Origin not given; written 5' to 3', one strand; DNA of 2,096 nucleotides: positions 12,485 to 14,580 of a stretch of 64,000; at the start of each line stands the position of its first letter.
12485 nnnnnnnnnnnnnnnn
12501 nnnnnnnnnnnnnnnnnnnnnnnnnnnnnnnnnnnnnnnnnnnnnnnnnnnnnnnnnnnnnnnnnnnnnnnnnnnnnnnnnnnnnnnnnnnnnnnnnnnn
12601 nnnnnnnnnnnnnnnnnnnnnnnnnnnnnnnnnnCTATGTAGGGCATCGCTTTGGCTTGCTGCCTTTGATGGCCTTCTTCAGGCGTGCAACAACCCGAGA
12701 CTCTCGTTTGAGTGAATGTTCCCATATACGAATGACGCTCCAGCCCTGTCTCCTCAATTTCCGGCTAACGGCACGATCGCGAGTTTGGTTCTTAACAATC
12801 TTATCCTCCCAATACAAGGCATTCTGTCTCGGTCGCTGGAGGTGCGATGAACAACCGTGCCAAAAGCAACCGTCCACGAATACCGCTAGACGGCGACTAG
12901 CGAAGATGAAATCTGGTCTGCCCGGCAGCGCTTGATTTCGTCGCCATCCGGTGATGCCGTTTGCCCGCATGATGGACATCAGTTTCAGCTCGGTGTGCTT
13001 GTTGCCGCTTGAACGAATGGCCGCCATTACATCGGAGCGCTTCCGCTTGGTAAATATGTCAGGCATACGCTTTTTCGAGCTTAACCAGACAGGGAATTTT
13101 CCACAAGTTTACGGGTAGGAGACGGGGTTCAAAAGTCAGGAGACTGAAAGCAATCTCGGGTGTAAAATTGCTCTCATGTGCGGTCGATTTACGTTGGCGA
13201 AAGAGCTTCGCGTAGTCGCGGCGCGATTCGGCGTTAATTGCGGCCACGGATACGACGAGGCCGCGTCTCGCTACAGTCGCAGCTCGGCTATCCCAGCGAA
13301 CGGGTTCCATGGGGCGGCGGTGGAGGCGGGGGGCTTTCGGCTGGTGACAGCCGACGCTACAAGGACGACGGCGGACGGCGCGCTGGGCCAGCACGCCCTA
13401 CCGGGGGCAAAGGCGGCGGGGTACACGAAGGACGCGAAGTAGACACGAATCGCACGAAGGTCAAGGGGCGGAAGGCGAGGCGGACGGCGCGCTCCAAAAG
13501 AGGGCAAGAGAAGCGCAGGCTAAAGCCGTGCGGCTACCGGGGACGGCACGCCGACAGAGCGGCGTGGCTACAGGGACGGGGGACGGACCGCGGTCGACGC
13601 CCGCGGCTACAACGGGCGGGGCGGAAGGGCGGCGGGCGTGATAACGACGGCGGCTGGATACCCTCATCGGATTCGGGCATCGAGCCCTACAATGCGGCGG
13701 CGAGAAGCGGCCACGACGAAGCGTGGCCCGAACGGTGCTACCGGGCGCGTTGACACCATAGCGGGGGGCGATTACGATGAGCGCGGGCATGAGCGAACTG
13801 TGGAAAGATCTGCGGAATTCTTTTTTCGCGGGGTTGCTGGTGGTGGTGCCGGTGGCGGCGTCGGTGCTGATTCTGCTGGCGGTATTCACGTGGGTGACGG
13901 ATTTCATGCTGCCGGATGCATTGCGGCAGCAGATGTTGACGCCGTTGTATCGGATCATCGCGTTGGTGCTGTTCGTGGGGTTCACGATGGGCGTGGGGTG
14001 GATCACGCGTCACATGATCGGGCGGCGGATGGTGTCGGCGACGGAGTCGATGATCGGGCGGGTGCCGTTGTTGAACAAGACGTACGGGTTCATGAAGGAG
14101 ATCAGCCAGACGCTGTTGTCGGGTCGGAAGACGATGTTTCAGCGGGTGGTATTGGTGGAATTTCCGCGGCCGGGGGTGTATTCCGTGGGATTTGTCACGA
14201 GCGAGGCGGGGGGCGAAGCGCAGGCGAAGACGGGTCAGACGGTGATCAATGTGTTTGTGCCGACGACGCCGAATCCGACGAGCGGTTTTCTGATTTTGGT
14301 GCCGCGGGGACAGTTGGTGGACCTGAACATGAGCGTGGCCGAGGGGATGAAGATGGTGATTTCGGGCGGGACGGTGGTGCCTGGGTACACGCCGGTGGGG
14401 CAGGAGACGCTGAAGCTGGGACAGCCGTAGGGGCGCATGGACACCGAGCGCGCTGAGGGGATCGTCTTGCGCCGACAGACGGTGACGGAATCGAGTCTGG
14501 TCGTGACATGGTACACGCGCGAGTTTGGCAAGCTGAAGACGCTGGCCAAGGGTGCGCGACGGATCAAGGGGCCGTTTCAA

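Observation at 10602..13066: Low-GC R-M island: Vsr plus an m5C methyltransferase fused in-frame to a ~350-aa endonuclease-like domain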

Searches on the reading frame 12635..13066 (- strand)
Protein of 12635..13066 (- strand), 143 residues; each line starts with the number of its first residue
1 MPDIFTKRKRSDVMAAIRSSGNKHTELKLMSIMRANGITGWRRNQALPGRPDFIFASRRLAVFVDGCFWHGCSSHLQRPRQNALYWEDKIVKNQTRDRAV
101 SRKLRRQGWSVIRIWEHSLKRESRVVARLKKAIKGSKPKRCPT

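Call 3: search_protein_families(library=pfam, proteins=[window:12635-13066:-], max_evalue=0.01)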
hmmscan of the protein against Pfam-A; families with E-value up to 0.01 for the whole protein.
window:12635-13066:- (143 aa): 3 families
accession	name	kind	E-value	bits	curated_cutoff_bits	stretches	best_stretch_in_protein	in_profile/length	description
PF03852.21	Vsr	-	3.1e-21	75.4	27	1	3-73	2-71/74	DNA mismatch endonuclease Vsr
PF18741.7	MTES_1575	-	4.1e-05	24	38.2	1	92-132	54-95/96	REase_MTES_1575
PF04480.18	DUF559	-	0.00023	21.4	20.6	0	92-130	66-105/109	Protein of unknown function (DUF559)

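Call 4: search_protein_families(library=ncbifam, proteins=[window:12635-13066:-], max_evalue=0.01)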
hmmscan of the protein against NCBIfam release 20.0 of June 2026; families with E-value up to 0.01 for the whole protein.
window:12635-13066:- (143 aa): 1 family
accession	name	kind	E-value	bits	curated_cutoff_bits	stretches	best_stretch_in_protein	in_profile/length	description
TIGR00632.1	vsr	subfamily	1.7e-31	108.9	97.85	1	1-117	1-118/119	DNA mismatch endonuclease Vsr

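Call 45: search_solved_structures(query=window:12635-13066:-, max_evalue=0.001, show_alignments=1)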
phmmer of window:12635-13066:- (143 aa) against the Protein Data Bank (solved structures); distinct sequences matched with E-value up to 0.001: 3.
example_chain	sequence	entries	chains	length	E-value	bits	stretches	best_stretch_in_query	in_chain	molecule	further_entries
1cw0_A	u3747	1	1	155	3.8e-19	72.4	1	3-125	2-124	PROTEIN (DNA MISMATCH ENDONUCLEASE)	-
1vsr_A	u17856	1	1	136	1.4e-17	67.3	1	26-125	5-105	PROTEIN (VSR ENDONUCLEASE)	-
1odg_A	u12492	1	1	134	1.6e-17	67.1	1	26-125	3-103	DNA MISMATCH ENDONUCLEASE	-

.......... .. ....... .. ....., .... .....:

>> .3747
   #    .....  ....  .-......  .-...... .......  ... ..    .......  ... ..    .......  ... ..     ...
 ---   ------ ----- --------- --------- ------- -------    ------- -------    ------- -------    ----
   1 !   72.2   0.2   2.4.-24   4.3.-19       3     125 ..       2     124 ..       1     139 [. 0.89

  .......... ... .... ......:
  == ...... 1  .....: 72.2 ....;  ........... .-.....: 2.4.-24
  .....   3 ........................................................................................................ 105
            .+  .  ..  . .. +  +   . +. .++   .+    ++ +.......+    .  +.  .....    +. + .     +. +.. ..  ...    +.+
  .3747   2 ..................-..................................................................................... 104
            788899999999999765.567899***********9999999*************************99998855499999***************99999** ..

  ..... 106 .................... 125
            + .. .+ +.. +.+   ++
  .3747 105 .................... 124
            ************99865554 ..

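Call 72: search_protein_families(library=padloc, proteins=[window:12635-13066:-], max_evalue=0.001)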
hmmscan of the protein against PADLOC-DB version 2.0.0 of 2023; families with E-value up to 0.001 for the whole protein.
window:12635-13066:- (143 aa): 1 family
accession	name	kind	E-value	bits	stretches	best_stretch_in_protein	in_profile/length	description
PDLC03397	Vsr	-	5.2e-21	73.4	1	1-124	1-124/156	Type II nicking endonuclease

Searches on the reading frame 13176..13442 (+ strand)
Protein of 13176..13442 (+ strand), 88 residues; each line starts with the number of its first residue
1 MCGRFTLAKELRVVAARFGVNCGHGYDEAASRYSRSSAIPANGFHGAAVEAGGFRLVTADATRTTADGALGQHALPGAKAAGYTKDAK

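Call 3: search_protein_families(library=pfam, proteins=[window:13176-13442:+], max_evalue=0.01)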
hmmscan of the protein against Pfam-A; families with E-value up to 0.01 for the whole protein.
window:13176-13442:+ (88 aa): 0 families

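Call 4: search_protein_families(library=ncbifam, proteins=[window:13176-13442:+], max_evalue=0.01)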
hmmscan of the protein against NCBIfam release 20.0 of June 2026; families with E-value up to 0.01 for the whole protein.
window:13176-13442:+ (88 aa): 0 families

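Call 71: search_protein_families(library=pfam, proteins=[window:13176-13442:+], max_evalue=0.05)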
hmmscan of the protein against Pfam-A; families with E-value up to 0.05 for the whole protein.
window:13176-13442:+ (88 aa): 0 families

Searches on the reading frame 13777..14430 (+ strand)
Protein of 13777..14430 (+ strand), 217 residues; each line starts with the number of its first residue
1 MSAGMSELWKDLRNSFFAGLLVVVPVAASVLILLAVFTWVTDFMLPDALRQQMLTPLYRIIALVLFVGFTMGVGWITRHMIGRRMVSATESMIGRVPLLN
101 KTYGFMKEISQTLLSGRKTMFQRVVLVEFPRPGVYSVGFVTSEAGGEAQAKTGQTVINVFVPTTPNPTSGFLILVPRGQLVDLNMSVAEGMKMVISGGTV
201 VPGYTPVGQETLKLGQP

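Call 3: search_protein_families(library=pfam, proteins=[window:13777-14430:+], max_evalue=0.01)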
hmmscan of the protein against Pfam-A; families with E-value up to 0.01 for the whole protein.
window:13777-14430:+ (217 aa): 1 family
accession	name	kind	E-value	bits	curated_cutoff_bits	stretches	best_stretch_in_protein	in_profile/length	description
PF04367.18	DUF502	-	5.7e-32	110.2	23.8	1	64-169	1-107/107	Protein of unknown function (DUF502)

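Call 63: find_related_loci(query=window:13777-14430:+, collection=metagenome_contigs, flank=8000)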
Query window:13777-14430:+ (217 aa) in metagenome_contigs; peptide patterns used: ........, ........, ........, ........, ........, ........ (x = any residue, [..] = any of these).
187 stretches matched a pattern; 97 encode a relative of the query (tblastn E <= 1e-3); the best 80 are kept; 79 distinct loci.
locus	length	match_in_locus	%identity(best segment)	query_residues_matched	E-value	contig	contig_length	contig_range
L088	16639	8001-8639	93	5-217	4e-132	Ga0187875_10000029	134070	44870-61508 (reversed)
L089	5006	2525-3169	92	1-215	2e-130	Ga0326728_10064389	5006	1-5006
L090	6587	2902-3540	92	5-217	4e-128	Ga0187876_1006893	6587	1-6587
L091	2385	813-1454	92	2-215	2e-134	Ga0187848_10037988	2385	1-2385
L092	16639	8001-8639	90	5-217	2e-124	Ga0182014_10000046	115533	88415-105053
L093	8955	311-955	85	2-216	8e-122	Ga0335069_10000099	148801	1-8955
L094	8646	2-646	85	3-217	5e-121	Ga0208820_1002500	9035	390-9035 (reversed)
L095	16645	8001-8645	85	3-217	1e-120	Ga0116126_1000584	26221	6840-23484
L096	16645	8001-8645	82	3-217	1e-117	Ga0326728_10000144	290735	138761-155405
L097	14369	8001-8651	80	1-217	5e-117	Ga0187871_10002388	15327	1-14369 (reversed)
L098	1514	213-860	80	2-217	1e-123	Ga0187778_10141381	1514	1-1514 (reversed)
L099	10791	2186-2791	86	5-206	2e-114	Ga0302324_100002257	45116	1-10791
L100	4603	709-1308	85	5-204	3e-115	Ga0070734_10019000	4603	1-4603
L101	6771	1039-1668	82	4-213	2e-114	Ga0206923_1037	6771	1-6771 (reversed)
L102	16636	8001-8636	81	4-215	1e-113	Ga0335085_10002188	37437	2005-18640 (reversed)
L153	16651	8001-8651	99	1-217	2e-141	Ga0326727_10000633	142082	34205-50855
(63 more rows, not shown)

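Call 71: search_protein_families(library=pfam, proteins=[L153:4110-5429:-, L153:5451-6383:+, L153:6375-7148:-, L153:5933-6463:-, L153:7145-7396:-, L153:7427-7672:-], max_evalue=0.05)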
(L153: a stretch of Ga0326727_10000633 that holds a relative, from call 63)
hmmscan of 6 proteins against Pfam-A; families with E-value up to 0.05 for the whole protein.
L153:4110-5429:- (439 aa): 3 families
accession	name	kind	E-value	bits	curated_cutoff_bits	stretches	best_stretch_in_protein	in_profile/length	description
PF01555.25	N6_N4_Mtase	-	7.5e-13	49.4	26.7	2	108-159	163-213/221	DNA methylase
PF01170.24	UPF0020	-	1.1e-11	45.3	22.3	1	108-154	9-55/197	RMKL-like, methyltransferase domain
PF08241.18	Methyltransf_11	-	0.0072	17.4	21.2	0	352-369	72-89/95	Methyltransferase domain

L153:5451-6383:+ (310 aa): 3 families
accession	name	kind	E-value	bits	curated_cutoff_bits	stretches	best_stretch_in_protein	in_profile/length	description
PF01555.25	N6_N4_Mtase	-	9.4e-37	127.5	26.7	1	35-245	2-212/221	DNA methylase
PF01170.24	UPF0020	-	0.0099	16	22.3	1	210-242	23-56/197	RMKL-like, methyltransferase domain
PF02086.21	MethyltransfD12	-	0.045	13.9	22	0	202-232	7-38/253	D12 class N6 adenine-specific DNA methyltransferase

L153:6375-7148:- (257 aa): 1 family
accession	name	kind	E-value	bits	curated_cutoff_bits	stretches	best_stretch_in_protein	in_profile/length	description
PF02923.21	BamHI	-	4.5e-33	114.7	22.8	2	132-207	82-156/157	Restriction endonuclease BamHI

L153:5933-6463:- (176 aa): 0 families

L153:7145-7396:- (83 aa): 7 families
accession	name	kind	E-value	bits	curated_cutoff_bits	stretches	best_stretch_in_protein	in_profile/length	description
PF01381.28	HTH_3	-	8.8e-15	54.9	23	1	21-73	1-53/55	Helix-turn-helix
PF13560.12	HTH_31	-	3.9e-11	43.5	27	1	17-76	2-62/64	Helix-turn-helix domain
PF12844.13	HTH_19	-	6.5e-06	26.4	30.2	1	18-71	1-54/64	Helix-turn-helix domain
PF13443.12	HTH_26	-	7.7e-05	23.3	22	1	28-73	9-55/63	Cro/C1-type HTH DNA-binding domain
PF13413.12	HTH_25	-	0.024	14.9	24.6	0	21-53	2-34/62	Helix-turn-helix domain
PF13744.12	HTH_37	-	0.029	14.6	27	1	17-72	19-75/80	Helix-turn-helix domain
PF25002.1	DUF7780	-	0.049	13.3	26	0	5-67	205-266/303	Domain of unknown function (DUF7780)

L153:7427-7672:- (81 aa): 1 family
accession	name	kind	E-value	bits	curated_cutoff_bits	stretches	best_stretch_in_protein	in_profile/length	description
PF10543.14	ORF6N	-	8.3e-13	48.9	27.8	1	2-46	24-63/86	ORF6N domain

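Call 72: search_protein_families(library=padloc, proteins=[L153:4110-5429:-, L153:5451-6383:+, L153:6375-7148:-], max_evalue=0.001)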
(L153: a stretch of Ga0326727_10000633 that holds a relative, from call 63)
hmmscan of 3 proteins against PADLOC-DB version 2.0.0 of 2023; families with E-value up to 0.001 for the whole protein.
L153:4110-5429:- (439 aa): 37 families (the best 25 are shown)
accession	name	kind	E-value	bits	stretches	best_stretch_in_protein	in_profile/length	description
PDLC03380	MTase_II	-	7.1e-23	79.4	2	93-169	23-98/393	Type II methyltransferase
PDLC03249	MTase_II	-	1.1e-21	75.3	1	99-175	102-186/541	Type II methyltransferase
PDLC03377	MTase_II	-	1.3e-20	71.5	1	92-169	86-163/504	Type II methyltransferase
PDLC03224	MTase_II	-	3.6e-20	70.3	2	101-168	67-134/481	Type II methyltransferase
PDLC03325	MTase_II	-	3.3e-17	60.3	1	96-176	62-140/426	Type II methyltransferase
PDLC03353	MTase_II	-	4.6e-17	60.4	2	294-387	22-90/260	Type II methyltransferase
PDLC03369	MTase_II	-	2.2e-15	54.4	1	95-168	108-181/532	Type II methyltransferase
PDLC03239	MTase_II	-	6e-15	52.9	1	98-168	62-133/442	Type II methyltransferase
PDLC03322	MTase_II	-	2.1e-14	51.2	1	97-170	32-107/446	Type II methyltransferase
PDLC03364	MTase_II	-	1.9e-13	48.1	1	100-168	31-99/380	Type II methyltransferase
PDLC03376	MTase_II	-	2e-13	48.8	1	96-158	27-87/249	Type II methyltransferase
PDLC03362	MTase_II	-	1.5e-12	45.1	1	99-168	41-110/438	Type II methyltransferase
PDLC03306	MTase_II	-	3e-10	37.6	1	100-170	29-96/422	Type II methyltransferase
PDLC04134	mad2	-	1.8e-09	35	1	112-162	276-326/492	mads_2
PDLC03320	MTase_II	-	2.3e-09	34.8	1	125-161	230-266/289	Type II methyltransferase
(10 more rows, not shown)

L153:5451-6383:+ (310 aa): 57 families (the best 25 are shown)
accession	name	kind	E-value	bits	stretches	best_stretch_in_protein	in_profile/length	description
PDLC03238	MTase_II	-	2.4e-119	397.1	1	3-287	112-397/428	Type II methyltransferase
PDLC03371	MTase_II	-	8.8e-37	125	1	11-245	7-241/260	Type II methyltransferase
PDLC03299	MTase_II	-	2.3e-36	123.8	1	10-245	10-246/296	Type II methyltransferase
PDLC03320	MTase_II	-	2.4e-25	87.3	1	16-256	34-277/289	Type II methyltransferase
PDLC03265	MTase_II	-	4e-25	86.9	2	14-102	24-113/333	Type II methyltransferase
PDLC03216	MTase_II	-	5.7e-24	82.8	2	13-113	10-120/364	Type II methyltransferase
PDLC03339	MTase_II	-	7.7e-24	82.2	2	170-250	185-264/399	Type II methyltransferase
PDLC03738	oMTase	-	1.5e-21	74.6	2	203-256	212-268/376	orphan methyltransferase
PDLC03353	MTase_II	-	3.1e-21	74.1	2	11-85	6-78/260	Type II methyltransferase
PDLC03387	MTase_II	-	5.4e-19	66.4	2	189-245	208-264/289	Type II methyltransferase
PDLC03354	MTase_II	-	1.1e-18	65.5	1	171-279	302-405/425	Type II methyltransferase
PDLC03323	MTase_II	-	1.4e-17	61.9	2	202-281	240-319/330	Type II methyltransferase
PDLC03305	MTase_II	-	2.3e-17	61.4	2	198-254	186-240/513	Type II methyltransferase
PDLC03230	MTase_II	-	8e-17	59.6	1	15-246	36-272/360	Type II methyltransferase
PDLC03228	MTase_II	-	3.7e-15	54.4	1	196-246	145-195/227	Type II methyltransferase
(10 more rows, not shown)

L153:6375-7148:- (257 aa): 1 family
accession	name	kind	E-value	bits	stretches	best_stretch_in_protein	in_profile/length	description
PDLC03435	REase_II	-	6.1e-41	138.4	2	129-249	83-198/200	Type II restriction enzyme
